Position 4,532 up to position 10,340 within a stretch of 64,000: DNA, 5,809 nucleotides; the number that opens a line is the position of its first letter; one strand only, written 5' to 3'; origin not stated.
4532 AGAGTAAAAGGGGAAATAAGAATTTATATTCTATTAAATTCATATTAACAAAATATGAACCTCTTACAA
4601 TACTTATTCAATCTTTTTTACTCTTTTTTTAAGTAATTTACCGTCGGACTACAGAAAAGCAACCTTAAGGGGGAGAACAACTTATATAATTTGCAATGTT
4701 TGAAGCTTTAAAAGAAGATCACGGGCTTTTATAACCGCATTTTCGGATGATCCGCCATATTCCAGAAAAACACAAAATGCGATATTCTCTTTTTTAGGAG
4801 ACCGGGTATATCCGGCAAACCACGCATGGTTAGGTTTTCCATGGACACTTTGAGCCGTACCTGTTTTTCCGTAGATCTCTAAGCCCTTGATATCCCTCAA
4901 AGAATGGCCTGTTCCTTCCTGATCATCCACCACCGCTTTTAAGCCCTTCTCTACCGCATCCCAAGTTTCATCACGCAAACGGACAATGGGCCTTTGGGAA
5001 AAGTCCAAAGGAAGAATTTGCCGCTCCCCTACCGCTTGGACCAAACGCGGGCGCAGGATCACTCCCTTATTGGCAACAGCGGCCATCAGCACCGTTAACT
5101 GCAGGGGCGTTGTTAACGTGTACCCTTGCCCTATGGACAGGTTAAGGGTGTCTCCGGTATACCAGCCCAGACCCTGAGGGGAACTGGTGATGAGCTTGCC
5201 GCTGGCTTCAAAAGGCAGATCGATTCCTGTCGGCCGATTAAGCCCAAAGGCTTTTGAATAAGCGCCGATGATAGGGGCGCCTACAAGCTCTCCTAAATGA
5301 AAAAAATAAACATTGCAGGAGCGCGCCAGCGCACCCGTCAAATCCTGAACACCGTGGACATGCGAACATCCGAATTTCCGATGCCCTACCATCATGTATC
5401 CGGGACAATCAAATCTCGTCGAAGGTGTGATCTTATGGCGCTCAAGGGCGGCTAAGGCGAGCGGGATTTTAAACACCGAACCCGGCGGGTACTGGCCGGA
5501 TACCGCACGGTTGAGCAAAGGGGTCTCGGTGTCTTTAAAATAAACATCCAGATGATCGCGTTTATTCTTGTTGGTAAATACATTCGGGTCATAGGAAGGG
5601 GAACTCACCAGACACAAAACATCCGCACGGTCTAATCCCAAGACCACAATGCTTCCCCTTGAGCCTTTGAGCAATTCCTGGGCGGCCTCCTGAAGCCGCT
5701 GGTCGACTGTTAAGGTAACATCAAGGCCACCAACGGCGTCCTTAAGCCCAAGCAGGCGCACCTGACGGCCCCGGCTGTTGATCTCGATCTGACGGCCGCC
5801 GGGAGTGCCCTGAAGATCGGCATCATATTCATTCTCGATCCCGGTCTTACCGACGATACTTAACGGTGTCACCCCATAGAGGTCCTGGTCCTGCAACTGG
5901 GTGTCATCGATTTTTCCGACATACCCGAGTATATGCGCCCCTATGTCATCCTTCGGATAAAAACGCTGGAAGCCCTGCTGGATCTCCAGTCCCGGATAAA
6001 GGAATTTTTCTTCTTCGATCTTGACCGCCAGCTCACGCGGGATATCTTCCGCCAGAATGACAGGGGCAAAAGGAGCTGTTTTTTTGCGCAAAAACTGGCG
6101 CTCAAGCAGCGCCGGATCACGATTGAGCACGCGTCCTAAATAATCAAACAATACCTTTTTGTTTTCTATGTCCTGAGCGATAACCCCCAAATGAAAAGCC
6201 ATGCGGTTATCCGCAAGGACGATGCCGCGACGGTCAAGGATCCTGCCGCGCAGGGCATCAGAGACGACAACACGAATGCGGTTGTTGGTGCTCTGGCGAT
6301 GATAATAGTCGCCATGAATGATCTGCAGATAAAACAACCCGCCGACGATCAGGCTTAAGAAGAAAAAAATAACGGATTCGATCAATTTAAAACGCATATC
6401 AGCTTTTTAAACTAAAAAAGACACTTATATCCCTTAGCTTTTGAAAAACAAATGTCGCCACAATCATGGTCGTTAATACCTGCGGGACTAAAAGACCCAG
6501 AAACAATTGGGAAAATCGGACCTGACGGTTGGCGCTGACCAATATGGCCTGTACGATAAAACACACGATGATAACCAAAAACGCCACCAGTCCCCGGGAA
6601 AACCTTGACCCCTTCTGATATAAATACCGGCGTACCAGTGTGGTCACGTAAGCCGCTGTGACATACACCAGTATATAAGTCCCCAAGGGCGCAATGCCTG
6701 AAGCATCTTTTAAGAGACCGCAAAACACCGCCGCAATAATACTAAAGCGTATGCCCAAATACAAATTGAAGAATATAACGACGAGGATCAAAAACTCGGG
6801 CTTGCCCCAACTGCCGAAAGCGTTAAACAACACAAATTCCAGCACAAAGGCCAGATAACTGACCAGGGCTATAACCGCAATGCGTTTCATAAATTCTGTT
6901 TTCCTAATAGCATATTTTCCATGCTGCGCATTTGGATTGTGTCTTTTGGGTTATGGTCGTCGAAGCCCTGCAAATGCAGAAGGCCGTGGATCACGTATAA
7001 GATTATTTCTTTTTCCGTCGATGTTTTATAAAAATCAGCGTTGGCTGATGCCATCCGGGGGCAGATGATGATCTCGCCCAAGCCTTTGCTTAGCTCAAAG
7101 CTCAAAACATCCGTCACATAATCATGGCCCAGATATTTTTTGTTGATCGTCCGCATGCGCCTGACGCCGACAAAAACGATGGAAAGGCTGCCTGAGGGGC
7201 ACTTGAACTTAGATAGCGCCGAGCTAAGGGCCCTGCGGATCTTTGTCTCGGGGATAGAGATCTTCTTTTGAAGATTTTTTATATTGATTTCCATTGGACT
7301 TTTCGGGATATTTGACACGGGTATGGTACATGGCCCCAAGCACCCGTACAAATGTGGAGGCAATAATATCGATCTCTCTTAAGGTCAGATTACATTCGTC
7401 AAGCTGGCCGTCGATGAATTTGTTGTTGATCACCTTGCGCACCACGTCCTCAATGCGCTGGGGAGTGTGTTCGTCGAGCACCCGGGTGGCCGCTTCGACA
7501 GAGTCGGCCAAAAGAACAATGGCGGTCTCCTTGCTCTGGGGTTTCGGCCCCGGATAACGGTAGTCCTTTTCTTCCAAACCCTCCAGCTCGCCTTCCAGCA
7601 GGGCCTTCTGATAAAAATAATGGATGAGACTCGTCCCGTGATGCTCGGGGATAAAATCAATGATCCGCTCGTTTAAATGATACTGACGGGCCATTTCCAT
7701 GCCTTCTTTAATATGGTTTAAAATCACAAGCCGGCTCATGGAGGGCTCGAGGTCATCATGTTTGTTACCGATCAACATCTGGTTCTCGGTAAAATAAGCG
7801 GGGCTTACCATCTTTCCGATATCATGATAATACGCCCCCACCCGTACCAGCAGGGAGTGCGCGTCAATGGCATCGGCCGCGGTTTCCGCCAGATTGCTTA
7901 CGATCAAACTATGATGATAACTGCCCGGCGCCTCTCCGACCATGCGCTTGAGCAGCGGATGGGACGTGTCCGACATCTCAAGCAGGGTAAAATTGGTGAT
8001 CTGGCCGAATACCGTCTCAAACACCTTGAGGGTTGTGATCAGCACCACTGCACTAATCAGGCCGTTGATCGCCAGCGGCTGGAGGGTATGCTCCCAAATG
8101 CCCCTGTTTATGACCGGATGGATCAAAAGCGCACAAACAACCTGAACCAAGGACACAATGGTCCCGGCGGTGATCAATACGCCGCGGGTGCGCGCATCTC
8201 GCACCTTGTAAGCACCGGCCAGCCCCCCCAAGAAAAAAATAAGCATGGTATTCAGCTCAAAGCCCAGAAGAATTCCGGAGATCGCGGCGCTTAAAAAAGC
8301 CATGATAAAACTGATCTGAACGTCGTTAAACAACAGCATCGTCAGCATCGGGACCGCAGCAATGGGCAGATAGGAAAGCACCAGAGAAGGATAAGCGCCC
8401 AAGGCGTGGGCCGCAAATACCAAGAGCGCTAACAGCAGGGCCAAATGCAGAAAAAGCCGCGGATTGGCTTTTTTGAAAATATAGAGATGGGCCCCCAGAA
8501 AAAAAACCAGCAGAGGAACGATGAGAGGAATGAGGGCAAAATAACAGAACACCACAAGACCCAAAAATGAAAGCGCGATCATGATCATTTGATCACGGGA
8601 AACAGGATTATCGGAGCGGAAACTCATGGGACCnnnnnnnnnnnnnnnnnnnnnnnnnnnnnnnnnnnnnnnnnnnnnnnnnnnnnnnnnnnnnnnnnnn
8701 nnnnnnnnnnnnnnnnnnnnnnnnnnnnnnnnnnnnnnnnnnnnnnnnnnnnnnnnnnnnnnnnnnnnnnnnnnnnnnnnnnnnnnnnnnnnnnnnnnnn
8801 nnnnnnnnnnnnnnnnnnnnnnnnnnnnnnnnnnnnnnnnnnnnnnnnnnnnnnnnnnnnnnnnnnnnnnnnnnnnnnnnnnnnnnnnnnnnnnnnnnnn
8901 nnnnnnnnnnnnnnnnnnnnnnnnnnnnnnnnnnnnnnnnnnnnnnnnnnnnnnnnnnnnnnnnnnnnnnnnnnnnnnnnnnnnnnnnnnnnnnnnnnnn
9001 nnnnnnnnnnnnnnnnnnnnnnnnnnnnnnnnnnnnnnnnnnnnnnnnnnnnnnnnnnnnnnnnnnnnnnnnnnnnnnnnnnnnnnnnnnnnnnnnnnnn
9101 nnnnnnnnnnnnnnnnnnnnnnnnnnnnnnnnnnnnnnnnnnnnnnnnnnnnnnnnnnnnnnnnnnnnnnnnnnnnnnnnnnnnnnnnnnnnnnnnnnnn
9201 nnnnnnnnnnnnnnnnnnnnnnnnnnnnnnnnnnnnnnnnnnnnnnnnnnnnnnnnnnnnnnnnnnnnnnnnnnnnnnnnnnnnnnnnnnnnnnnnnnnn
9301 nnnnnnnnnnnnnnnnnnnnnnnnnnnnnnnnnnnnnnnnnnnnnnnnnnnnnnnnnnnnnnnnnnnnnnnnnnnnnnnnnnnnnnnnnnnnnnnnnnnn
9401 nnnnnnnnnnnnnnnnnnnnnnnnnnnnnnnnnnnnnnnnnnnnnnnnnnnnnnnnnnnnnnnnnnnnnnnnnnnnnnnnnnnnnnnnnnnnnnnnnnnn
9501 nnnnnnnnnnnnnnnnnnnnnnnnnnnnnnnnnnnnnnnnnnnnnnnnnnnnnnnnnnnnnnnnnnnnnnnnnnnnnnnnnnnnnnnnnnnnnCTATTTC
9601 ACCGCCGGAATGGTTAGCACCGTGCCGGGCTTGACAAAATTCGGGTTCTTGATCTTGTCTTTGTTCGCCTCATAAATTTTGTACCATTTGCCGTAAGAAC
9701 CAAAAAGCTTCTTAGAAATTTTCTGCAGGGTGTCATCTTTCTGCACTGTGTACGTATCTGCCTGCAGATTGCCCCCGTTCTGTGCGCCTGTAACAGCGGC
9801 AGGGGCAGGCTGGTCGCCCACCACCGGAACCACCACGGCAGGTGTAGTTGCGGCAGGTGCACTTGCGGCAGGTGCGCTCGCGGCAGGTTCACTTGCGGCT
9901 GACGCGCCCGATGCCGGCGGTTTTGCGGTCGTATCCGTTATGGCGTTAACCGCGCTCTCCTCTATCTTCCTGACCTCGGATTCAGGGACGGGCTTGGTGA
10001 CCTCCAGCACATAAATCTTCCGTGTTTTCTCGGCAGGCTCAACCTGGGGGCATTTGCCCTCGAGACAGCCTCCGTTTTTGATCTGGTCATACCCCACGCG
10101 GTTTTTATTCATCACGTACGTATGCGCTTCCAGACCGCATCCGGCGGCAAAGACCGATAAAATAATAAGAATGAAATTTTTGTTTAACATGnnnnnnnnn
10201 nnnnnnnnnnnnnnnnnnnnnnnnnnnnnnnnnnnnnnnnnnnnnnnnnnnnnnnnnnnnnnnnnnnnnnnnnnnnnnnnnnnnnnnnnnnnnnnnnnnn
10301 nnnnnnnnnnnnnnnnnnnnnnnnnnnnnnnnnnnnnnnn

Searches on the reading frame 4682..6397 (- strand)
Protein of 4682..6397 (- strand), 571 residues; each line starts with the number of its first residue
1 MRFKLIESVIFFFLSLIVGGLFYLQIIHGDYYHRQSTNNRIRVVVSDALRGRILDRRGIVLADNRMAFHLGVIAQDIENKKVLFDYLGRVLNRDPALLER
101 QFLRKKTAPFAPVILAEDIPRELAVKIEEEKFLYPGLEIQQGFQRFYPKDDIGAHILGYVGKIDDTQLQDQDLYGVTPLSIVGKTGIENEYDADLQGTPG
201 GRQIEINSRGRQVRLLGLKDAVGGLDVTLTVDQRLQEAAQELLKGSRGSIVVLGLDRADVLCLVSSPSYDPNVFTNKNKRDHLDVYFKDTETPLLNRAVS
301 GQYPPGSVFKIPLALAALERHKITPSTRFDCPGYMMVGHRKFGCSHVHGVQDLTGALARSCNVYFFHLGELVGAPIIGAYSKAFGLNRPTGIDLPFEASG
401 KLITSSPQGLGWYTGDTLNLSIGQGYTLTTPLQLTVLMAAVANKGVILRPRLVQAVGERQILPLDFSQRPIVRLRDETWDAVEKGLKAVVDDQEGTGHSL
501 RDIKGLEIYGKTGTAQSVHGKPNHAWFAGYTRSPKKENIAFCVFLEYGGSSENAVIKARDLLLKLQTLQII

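Call 48: search_protein_families(library=pfam, proteins=[window:4682-6397:-], max_evalue=0.00001)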
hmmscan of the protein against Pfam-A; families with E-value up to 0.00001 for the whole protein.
window:4682-6397:- (571 aa): 2 families
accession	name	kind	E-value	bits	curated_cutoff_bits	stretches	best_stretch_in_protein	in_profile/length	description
PF00905.27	Transpeptidase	-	1e-56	192.8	22.1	1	248-549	1-282/299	Penicillin binding protein transpeptidase domain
PF03717.20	PBP_dimer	-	2.7e-39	135.9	24.4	1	47-214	3-177/180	Penicillin-binding Protein dimerisation domain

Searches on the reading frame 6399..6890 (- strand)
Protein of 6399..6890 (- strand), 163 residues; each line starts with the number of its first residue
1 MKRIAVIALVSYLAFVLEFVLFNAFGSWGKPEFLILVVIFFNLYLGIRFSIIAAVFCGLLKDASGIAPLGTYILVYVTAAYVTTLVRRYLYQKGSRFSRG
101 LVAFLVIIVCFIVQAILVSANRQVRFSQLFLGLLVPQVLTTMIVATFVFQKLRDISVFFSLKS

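Call 48: search_protein_families(library=pfam, proteins=[window:6399-6890:-], max_evalue=0.00001)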
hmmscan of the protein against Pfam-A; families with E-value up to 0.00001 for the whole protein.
window:6399-6890:- (163 aa): 1 family
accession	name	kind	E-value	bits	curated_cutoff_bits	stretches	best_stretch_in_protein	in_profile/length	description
PF04093.17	MreD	-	7.6e-10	39.6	24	1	6-146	9-145/158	rod shape-determining protein MreD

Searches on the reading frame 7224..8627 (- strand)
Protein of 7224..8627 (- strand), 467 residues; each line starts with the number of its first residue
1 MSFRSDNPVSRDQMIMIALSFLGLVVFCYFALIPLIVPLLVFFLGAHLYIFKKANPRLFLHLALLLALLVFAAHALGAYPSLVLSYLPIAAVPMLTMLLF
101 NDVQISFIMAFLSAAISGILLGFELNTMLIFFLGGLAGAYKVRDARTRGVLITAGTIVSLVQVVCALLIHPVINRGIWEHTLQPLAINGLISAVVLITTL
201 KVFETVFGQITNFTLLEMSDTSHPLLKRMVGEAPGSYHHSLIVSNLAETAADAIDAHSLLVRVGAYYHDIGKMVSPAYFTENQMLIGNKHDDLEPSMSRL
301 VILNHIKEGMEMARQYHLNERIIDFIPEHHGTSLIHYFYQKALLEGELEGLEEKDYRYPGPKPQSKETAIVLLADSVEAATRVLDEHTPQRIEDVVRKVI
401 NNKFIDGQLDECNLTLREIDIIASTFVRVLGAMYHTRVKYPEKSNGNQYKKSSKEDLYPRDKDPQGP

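Call 48: search_protein_families(library=pfam, proteins=[window:7224-8627:-], max_evalue=0.00001)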
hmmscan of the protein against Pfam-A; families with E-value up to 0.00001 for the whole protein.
window:7224-8627:- (467 aa): 2 families
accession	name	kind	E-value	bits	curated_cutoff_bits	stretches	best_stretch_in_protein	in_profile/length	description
PF01966.28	HD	-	2.6e-16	60.4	22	1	237-379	2-115/116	HD domain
PF07698.17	7TM-7TMR_HD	-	1.7e-15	57.9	29.4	1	31-211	9-190/190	7TM receptor with intracellular HD hydrolase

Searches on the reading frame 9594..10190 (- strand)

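Call 48: search_protein_families(library=pfam, proteins=[window:9594-10190:-], max_evalue=0.00001)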
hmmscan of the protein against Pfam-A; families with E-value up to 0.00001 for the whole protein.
window:9594-10190:- (198 aa): 1 family
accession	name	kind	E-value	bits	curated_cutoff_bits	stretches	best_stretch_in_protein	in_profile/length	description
PF01476.26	LysM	-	4e-09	36.7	20.9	1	147-195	1-43/43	LysM domain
